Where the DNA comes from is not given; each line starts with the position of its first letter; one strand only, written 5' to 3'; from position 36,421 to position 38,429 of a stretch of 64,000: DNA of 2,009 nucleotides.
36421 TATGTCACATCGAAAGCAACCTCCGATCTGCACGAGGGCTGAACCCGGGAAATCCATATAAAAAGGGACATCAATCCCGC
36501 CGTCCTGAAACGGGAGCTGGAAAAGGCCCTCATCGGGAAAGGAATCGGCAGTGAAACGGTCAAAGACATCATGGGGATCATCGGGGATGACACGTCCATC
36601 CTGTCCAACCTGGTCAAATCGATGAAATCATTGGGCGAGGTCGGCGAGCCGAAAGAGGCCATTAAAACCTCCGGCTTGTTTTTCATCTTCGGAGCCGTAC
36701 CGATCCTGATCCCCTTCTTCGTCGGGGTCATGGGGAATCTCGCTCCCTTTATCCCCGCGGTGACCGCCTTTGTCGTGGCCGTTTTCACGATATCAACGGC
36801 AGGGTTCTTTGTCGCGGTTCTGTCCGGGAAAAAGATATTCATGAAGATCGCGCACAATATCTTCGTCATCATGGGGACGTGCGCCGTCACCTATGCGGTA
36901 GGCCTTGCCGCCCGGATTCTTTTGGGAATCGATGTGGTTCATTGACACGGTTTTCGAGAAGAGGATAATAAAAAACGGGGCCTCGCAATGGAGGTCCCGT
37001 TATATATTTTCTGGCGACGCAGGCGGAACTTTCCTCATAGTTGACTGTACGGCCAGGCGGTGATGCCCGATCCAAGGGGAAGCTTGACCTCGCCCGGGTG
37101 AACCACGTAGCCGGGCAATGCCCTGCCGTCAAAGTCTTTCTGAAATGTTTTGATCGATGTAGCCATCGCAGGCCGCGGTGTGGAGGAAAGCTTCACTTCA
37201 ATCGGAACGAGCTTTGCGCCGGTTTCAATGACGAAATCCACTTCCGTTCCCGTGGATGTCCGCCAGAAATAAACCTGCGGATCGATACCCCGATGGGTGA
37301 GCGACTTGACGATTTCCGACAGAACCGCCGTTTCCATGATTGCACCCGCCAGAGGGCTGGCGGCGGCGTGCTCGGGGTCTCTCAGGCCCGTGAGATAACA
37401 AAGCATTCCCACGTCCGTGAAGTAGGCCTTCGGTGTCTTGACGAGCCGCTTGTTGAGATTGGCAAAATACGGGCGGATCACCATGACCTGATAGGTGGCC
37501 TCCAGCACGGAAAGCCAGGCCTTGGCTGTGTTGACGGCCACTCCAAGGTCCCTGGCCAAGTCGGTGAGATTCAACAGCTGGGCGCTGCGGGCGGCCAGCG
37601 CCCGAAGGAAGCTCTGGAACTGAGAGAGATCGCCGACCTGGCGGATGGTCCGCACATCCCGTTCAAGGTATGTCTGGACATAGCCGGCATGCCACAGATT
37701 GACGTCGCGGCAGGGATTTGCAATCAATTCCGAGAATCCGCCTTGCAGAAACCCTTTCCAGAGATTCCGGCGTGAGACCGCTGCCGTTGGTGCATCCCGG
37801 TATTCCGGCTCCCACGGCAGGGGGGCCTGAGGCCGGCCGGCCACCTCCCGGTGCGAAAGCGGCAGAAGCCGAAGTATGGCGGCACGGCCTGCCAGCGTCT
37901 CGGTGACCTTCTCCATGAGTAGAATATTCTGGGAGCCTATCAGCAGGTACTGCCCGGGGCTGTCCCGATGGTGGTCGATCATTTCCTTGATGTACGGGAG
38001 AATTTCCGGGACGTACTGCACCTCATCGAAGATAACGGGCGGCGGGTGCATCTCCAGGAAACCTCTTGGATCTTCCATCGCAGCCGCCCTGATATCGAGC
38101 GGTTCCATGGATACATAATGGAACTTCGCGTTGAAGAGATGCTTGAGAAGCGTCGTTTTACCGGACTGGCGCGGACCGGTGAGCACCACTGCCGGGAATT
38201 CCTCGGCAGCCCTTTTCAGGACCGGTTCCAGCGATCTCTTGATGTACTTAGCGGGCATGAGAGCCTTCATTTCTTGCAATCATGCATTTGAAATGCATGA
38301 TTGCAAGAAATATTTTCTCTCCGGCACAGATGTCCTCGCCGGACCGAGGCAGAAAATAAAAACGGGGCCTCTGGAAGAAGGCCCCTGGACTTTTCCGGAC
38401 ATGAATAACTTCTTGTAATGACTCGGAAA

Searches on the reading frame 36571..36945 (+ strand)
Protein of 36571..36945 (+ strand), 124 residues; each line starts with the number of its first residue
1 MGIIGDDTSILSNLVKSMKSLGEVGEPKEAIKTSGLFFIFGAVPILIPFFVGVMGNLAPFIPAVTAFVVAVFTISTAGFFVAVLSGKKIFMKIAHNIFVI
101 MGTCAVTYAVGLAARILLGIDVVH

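Call 41: search_protein_families(library=pfam, max_evalue=0.001, proteins=[window:36571-36945:+])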
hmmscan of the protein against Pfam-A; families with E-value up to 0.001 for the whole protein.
window:36571-36945:+ (124 aa): 1 family
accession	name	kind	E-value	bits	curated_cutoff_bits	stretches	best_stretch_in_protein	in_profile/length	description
PF01988.24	VIT1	-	4.4e-06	27.1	28.1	1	28-111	135-213/214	VIT family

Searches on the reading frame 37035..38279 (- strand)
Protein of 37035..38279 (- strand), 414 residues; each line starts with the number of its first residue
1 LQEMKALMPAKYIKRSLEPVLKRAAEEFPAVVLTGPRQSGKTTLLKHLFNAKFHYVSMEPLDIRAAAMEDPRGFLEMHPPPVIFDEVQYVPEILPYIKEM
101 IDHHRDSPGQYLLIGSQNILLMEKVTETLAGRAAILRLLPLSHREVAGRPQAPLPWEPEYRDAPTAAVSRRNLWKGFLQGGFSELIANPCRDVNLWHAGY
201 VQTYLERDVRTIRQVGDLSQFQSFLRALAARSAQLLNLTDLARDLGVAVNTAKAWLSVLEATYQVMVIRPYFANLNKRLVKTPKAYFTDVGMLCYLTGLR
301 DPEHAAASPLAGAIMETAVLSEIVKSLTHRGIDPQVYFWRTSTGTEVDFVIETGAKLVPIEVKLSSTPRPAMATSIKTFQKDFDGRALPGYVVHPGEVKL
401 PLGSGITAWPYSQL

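Call 9: search_protein_families(library=pfam, max_evalue=0.01, proteins=[window:37035-38279:-])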
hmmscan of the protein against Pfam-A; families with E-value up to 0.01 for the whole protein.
window:37035-38279:- (414 aa): 6 families
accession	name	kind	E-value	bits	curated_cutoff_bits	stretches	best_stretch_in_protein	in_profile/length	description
PF13635.12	DUF4143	-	4.9e-49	166.6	28.1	1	206-365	1-160/160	Domain of unknown function (DUF4143)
PF13173.12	AAA_14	-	1.3e-27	96.8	27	1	29-146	3-128/129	AAA domain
PF13191.12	AAA_16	-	0.00058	20.8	32.6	1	19-50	14-46/167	AAA ATPase domain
PF13401.12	AAA_22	-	0.001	19.8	27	0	31-56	8-37/130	AAA domain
PF10662.15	PduV-EutP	-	0.0017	18.6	21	0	31-77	4-50/143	Ethanolamine utilisation - propanediol utilisation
PF01637.24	ATPase_2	-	0.0023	18.2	33.2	0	20-52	11-44/225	ATPase domain predominantly from Archaea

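Call 12: find_encoding_contigs(protein=window:37035-38279:-, flank=10000, max_places=6)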
Protein window:37035-38279:- (414 aa): no gene with exactly this product is on record in the collection.
